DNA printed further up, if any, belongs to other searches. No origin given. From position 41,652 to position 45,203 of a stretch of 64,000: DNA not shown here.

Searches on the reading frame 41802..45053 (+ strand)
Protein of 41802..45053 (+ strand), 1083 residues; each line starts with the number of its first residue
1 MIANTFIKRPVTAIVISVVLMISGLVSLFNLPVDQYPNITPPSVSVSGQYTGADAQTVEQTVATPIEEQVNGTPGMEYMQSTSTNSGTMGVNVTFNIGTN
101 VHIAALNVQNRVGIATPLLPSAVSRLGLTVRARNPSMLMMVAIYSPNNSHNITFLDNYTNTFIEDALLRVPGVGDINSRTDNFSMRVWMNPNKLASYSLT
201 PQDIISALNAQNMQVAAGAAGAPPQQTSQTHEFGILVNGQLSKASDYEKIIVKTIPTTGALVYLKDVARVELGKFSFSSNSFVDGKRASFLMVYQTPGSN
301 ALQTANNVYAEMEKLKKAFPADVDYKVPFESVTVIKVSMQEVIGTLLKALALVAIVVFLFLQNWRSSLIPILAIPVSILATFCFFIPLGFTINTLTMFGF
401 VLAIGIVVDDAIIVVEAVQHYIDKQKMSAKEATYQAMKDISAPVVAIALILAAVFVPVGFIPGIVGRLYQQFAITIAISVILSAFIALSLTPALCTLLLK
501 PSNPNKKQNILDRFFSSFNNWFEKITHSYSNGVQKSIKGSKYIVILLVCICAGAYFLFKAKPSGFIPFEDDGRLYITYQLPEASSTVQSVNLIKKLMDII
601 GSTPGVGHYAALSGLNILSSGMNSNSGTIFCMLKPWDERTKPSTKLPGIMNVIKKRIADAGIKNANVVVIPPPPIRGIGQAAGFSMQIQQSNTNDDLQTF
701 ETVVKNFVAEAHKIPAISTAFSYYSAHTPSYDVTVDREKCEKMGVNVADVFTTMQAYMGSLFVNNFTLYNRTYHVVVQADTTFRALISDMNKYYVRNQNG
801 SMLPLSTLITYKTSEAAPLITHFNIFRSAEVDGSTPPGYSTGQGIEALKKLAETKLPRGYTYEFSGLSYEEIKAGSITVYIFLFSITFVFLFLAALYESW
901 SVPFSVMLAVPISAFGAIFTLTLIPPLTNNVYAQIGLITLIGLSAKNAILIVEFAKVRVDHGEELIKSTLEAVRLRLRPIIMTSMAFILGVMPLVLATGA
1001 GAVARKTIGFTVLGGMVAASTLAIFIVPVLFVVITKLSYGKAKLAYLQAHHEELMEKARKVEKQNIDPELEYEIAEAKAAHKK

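Call 11: search_protein_families(library=pfam, proteins=[window:41802-45053:+], max_evalue=0.001)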
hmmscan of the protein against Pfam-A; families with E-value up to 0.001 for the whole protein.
window:41802-45053:+ (1083 aa): 3 families
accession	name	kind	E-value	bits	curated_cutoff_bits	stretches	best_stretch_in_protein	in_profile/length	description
PF00873.25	ACR_tran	-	0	1044.7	28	1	2-1034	1-1020/1021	AcrB/AcrD/AcrF family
PF03176.21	MMPL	-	2.5e-13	50.1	20.5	1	338-502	141-306/333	MMPL family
PF02355.23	SecD_SecF_C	-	0.00034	20.5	20.5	1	335-490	26-182/189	Protein export membrane protein SecD/SecF, C-terminal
